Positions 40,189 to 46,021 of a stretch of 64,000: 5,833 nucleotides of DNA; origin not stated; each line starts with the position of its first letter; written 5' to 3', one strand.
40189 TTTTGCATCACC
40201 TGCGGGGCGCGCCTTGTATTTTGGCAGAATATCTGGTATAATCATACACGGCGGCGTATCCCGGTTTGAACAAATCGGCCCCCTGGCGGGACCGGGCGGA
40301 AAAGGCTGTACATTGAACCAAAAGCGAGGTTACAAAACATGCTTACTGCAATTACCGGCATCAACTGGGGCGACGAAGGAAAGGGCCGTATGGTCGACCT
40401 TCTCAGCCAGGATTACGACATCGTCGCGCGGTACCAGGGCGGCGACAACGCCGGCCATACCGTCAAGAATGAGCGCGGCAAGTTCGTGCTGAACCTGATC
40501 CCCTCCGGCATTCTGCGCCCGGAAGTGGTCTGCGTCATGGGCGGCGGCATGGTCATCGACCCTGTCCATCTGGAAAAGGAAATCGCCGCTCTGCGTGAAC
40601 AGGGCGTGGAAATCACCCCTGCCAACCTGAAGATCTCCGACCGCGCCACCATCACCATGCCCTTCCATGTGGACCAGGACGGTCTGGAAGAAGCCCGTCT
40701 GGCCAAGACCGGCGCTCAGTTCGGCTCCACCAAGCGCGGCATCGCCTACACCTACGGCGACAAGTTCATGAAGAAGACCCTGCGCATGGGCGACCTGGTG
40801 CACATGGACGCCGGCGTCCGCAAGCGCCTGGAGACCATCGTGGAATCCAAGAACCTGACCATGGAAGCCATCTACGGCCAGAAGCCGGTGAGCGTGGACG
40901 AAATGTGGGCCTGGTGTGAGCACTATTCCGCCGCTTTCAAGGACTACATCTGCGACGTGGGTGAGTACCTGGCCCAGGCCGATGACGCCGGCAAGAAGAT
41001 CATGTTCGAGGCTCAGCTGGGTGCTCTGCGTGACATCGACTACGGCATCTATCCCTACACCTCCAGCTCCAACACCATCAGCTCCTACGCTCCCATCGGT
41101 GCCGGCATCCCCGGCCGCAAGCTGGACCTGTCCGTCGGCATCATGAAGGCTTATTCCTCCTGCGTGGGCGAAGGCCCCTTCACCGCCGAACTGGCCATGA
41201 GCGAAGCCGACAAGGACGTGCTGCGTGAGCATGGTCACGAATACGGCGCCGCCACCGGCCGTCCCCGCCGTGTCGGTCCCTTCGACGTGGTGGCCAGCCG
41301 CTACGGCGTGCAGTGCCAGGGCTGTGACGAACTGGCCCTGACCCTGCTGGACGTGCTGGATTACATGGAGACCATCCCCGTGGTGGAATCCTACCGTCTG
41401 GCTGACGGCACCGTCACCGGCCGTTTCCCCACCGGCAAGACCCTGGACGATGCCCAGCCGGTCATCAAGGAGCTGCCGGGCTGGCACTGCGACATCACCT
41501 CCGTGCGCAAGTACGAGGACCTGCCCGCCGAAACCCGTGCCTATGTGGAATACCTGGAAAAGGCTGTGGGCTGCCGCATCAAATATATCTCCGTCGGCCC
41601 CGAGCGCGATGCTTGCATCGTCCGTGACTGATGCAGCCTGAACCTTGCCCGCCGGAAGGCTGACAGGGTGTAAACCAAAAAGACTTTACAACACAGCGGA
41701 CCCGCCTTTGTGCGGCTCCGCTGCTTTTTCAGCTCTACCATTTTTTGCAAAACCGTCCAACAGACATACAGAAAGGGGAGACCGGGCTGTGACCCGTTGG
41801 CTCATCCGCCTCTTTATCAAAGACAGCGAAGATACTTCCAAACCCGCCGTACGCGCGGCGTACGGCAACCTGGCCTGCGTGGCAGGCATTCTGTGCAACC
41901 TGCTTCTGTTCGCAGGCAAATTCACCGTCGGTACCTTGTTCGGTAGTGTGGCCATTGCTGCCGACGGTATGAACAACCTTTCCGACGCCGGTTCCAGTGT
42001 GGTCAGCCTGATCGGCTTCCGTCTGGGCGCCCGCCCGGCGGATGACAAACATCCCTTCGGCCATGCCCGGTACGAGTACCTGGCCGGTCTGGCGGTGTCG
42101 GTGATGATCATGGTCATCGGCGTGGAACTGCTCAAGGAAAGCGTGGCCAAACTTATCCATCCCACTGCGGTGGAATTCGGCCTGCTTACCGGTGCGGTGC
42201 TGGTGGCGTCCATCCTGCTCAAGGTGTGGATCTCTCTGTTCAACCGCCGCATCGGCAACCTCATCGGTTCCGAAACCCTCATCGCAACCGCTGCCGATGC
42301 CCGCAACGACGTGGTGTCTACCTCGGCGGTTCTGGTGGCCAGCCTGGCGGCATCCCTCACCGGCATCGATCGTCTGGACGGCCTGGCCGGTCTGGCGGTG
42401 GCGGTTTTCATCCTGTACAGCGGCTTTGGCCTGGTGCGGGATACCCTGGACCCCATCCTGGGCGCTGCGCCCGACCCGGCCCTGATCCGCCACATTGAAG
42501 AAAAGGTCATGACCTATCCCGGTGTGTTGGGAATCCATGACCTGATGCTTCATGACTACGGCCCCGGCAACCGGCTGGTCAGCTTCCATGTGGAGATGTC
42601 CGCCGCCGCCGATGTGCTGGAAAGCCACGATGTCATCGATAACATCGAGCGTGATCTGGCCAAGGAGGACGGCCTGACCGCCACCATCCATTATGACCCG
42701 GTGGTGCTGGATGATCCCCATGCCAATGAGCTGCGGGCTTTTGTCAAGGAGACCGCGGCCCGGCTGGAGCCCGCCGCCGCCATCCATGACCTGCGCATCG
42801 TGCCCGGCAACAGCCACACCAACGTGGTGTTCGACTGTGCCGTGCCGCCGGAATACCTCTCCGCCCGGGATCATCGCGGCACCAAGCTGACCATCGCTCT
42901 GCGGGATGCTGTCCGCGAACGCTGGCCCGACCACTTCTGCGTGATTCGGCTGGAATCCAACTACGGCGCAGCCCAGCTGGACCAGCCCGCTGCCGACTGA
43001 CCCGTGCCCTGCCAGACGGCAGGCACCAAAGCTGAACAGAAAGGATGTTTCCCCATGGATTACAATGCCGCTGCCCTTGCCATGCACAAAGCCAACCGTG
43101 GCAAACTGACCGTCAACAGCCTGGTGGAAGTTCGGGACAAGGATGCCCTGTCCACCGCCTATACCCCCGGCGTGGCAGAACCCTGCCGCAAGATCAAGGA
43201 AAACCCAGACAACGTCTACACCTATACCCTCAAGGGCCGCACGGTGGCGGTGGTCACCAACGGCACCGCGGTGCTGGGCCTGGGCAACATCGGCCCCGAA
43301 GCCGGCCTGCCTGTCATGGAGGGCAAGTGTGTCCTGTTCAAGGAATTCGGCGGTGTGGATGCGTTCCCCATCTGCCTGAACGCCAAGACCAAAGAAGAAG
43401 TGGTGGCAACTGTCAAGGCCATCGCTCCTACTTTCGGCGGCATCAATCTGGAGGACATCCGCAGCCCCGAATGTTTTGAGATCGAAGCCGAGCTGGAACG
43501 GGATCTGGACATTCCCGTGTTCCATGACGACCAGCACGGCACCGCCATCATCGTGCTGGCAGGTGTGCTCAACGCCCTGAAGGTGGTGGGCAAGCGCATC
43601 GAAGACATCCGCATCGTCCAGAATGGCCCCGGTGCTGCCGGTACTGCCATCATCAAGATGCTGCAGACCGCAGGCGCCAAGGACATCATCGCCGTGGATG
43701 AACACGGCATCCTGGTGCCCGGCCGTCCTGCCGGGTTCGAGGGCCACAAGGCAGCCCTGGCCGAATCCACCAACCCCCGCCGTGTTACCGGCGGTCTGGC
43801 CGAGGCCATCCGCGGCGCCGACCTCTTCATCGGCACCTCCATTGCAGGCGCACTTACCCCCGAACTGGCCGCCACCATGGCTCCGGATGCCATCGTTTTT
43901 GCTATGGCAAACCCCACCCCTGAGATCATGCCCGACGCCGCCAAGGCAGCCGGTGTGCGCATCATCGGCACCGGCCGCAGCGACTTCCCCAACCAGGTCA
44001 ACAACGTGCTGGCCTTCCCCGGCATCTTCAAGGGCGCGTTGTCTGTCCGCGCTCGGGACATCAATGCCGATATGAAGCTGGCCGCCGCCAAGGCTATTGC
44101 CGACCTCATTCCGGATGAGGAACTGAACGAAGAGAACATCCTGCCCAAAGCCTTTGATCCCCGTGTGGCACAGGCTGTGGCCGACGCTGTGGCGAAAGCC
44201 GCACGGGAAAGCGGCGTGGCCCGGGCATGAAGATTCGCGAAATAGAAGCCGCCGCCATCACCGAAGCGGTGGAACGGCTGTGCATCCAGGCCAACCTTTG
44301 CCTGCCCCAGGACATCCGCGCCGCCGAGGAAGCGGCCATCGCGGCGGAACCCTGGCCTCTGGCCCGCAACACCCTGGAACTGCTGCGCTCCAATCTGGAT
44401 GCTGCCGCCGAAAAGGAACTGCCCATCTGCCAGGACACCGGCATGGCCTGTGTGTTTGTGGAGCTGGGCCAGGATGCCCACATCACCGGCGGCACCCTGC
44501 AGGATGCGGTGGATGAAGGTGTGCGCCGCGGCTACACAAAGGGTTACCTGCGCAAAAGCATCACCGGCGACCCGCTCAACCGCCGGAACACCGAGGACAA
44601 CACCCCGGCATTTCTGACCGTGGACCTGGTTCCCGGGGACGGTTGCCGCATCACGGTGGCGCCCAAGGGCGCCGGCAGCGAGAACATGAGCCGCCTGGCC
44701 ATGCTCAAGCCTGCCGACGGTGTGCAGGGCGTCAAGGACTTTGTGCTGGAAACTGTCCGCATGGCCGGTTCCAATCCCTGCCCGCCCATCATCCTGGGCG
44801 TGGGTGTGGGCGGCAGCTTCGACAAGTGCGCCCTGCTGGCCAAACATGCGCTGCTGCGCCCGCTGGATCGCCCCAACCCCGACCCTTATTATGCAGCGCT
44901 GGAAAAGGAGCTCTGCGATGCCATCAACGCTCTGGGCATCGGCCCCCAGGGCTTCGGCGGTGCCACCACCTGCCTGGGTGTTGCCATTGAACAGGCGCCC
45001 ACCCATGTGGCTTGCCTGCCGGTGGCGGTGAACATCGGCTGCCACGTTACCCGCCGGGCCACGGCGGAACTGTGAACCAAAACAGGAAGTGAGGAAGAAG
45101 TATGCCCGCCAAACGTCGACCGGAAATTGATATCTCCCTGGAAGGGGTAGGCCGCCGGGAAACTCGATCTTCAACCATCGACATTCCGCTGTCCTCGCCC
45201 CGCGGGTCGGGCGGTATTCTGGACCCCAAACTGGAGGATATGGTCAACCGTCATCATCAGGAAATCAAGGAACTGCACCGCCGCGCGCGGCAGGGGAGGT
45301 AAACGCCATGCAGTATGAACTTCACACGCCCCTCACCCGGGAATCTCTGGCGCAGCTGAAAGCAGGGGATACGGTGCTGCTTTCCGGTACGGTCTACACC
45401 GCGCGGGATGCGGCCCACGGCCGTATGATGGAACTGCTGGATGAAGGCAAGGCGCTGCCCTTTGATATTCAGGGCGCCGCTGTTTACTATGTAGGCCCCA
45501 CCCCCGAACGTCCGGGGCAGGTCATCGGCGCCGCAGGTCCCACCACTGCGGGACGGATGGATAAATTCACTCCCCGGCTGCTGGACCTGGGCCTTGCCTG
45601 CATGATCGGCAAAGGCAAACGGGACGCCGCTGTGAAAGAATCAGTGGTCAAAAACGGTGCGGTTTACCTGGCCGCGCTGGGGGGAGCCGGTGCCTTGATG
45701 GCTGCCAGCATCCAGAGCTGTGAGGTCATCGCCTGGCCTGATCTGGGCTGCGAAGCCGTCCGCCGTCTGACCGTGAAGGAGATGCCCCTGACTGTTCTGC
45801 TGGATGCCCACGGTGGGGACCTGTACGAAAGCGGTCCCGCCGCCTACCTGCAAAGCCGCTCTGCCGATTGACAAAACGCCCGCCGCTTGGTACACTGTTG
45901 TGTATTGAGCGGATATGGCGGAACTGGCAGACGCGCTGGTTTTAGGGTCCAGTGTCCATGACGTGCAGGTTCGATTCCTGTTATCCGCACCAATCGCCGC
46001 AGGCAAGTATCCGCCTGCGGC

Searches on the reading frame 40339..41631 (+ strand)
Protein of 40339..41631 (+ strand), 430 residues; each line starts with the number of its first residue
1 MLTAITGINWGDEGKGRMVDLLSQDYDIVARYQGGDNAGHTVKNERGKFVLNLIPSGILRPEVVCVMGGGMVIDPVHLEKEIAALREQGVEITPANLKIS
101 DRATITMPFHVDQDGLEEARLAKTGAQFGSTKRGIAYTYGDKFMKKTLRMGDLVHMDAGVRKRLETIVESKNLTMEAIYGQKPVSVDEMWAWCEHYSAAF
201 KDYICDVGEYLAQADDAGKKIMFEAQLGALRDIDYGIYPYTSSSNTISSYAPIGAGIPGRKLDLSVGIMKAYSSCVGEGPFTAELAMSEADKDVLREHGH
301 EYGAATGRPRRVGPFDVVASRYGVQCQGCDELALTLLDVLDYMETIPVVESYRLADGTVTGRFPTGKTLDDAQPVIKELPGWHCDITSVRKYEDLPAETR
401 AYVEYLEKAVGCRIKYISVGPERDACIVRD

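Call 49: list_cluster_members(proteins=[window:40339-41631:+, window:36966-38135:-, window:43055-44230:+, window:45308-45871:+, window:46348-46725:+, window:48884-50236:-, window:50719-52080:+])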
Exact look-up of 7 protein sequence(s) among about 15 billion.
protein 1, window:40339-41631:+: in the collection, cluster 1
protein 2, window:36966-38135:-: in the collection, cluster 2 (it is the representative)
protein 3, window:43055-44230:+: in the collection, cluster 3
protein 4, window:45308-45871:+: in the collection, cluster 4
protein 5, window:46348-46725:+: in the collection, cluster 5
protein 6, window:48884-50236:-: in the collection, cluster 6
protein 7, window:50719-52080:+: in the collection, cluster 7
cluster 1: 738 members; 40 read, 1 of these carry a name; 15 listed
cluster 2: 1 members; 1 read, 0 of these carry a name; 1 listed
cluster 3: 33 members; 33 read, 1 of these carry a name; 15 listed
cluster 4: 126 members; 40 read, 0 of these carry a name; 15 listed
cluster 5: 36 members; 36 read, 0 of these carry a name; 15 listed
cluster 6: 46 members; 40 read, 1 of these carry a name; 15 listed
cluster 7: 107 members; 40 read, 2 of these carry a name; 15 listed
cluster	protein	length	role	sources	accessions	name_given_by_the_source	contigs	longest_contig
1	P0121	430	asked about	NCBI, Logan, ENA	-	-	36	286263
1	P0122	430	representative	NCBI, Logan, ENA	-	-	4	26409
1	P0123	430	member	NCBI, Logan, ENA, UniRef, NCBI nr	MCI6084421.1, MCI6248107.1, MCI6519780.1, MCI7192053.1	adenylosuccinate synthase [bacterium] | adenylosuccinate synthase n=1 Tax=Gemmiger sp. TaxID=2049027 RepID=UPI002A82515F | adenylosuccinate synthase [Gemmiger sp.]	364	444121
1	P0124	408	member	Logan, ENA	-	-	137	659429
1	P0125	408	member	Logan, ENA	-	-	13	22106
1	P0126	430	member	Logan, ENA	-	-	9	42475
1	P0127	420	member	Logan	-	-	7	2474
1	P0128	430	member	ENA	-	-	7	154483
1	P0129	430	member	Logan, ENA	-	-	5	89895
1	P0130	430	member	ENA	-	-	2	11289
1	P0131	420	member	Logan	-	-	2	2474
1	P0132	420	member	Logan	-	-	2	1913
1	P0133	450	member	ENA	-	-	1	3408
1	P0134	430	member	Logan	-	-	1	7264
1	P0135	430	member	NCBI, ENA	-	-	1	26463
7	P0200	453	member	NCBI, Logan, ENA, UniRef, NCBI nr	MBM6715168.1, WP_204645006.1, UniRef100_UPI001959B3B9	Trk system potassium transporter TrkA [Gemmiger formicilis] | Trk system potassium transporter TrkA n=1 Tax=Gemmiger formicilis TaxID=745368 ...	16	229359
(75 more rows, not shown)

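Call 72: find_encoding_contigs(protein=P0200, flank=6000, max_places=4)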
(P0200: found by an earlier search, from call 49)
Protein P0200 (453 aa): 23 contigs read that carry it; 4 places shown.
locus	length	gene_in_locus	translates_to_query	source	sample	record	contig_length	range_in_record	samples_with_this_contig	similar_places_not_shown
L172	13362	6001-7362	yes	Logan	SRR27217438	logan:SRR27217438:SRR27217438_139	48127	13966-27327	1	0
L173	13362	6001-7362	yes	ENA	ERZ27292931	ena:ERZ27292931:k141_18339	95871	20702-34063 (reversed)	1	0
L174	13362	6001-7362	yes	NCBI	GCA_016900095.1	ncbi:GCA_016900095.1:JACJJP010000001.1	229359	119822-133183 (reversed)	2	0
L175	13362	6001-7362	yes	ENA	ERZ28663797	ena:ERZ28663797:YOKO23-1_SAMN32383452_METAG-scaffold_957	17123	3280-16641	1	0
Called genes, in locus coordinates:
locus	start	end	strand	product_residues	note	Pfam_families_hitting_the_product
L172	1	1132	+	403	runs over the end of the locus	PF01545:Cation_efflux, PF16916:ZT_dimer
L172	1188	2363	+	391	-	PF00390:malic, PF03949:Malic_M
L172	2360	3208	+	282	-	PF05681:Fumerase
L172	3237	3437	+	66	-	-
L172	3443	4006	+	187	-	PF05683:Fumerase_C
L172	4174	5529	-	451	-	PF01943:Polysacc_synt (faint), PF01554:MatE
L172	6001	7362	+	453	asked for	PF02254:TrkA_N, PF03446:NAD_binding_2 (faint), PF03721:UDPG_MGDP_dh_N (weak), PF03807:F420_oxidored (weak), PF13241:NAD_binding_7 (faint), PF02080:TrkA_C, PF02254:TrkA_N, PF02080:TrkA_C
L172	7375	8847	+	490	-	PF02386:TrkH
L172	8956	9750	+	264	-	PF01522:Polysacc_deac_1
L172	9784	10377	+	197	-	-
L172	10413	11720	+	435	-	PF00128:Alpha-amylase, PF16657:Malt_amylase_C (weak)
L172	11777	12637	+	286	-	PF00892:EamA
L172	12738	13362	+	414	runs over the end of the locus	PF13180:PDZ_2, PF17820:PDZ_6 (weak), PF05580:Peptidase_S55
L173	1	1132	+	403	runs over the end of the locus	PF01545:Cation_efflux, PF16916:ZT_dimer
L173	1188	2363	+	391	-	PF00390:malic, PF03949:Malic_M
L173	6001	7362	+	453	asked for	PF02254:TrkA_N, PF03446:NAD_binding_2 (faint), PF03721:UDPG_MGDP_dh_N (weak), PF03807:F420_oxidored (weak), PF13241:NAD_binding_7 (faint), PF02080:TrkA_C, PF02254:TrkA_N, PF02080:TrkA_C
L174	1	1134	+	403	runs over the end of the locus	PF01545:Cation_efflux, PF16916:ZT_dimer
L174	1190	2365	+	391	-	PF00390:malic, PF03949:Malic_M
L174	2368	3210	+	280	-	PF05681:Fumerase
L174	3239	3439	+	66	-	-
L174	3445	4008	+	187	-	PF05683:Fumerase_C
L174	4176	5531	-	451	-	PF01943:Polysacc_synt (faint), PF01554:MatE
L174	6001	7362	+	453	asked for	PF02254:TrkA_N, PF03446:NAD_binding_2 (faint), PF03721:UDPG_MGDP_dh_N (weak), PF03807:F420_oxidored (weak), PF13241:NAD_binding_7 (faint), PF02080:TrkA_C, PF02254:TrkA_N, PF02080:TrkA_C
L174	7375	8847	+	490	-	PF02386:TrkH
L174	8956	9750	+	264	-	PF01522:Polysacc_deac_1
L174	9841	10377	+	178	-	-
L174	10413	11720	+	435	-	PF00128:Alpha-amylase, PF16657:Malt_amylase_C (weak)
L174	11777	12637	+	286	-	PF00892:EamA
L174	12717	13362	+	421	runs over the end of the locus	PF13180:PDZ_2, PF17820:PDZ_6 (weak), PF05580:Peptidase_S55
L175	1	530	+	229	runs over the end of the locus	PF09669:Phage_pRha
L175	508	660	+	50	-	-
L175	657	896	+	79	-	PF13560:HTH_31 (weak)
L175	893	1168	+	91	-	-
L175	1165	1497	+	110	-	-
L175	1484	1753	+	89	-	-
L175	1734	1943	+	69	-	-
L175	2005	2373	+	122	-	-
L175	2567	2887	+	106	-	-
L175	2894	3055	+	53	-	-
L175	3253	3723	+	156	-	-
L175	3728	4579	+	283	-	PF25209:Phage_capsid_4 (weak)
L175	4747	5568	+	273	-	PF04542:Sigma70_r2 (weak), PF04545:Sigma70_r4 (weak)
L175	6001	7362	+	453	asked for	PF02254:TrkA_N, PF03446:NAD_binding_2 (faint), PF03721:UDPG_MGDP_dh_N (weak), PF03807:F420_oxidored (weak), PF13241:NAD_binding_7 (faint), PF02080:TrkA_C, PF02254:TrkA_N, PF02080:TrkA_C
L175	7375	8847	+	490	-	PF02386:TrkH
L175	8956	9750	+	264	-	PF01522:Polysacc_deac_1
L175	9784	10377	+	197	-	-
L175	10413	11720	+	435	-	PF00128:Alpha-amylase, PF16657:Malt_amylase_C (weak)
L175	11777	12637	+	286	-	PF00892:EamA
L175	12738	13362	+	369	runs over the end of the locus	?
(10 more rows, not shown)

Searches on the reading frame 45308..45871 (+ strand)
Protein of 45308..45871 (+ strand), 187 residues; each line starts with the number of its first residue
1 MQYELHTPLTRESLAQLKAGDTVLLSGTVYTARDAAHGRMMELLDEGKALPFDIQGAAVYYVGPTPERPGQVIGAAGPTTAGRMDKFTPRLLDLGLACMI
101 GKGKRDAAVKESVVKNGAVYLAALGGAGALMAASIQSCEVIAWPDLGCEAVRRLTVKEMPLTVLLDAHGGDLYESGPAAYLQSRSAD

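Call 3: search_protein_families(library=pfam, proteins=[window:45308-45871:+])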
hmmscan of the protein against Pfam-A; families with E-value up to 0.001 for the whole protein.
window:45308-45871:+ (187 aa): 1 family
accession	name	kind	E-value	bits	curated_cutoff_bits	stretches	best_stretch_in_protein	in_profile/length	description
PF05683.17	Fumerase_C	-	1.1e-57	195.2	22.2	1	4-175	30-204/205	Fumarase C-terminus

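Call 34: find_related_loci(query=window:45308-45871:+, collection=metagenome_contigs, flank=8000)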
Query window:45308-45871:+ (187 aa) in metagenome_contigs; peptide patterns used: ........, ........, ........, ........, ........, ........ (x = any residue, [..] = any of these).
571 stretches matched a pattern; 449 encode a relative of the query (tblastn E <= 1e-3); the best 80 are kept; 80 distinct loci.
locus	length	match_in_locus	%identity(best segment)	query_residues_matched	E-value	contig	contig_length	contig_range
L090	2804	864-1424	96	1-187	1e-122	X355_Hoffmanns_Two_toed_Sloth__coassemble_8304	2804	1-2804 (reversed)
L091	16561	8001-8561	93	1-187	4e-105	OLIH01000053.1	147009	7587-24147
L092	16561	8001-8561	93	1-187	2e-104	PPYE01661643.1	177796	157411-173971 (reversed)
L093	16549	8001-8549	85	1-183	1e-103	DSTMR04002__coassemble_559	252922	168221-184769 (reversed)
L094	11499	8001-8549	84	1-183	4e-103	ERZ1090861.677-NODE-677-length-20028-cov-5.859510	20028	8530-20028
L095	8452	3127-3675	84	1-183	3e-101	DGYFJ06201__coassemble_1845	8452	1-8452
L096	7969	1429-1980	83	1-184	2e-101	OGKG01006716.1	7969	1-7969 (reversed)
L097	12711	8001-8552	83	1-184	6e-101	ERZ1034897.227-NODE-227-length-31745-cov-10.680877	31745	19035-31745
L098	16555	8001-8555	84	1-185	5e-101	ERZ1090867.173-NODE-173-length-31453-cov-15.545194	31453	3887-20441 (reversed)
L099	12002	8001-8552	83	1-184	6e-101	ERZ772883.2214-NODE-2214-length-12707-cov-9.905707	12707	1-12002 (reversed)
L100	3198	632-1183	83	1-184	7e-103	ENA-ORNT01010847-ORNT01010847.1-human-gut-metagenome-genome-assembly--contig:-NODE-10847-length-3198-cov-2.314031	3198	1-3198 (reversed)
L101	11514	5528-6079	83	1-184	6e-101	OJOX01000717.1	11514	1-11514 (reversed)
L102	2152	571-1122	83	1-184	1e-105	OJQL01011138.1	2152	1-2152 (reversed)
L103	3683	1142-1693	83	1-184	5e-102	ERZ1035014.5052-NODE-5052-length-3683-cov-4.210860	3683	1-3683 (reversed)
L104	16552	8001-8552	83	1-184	6e-101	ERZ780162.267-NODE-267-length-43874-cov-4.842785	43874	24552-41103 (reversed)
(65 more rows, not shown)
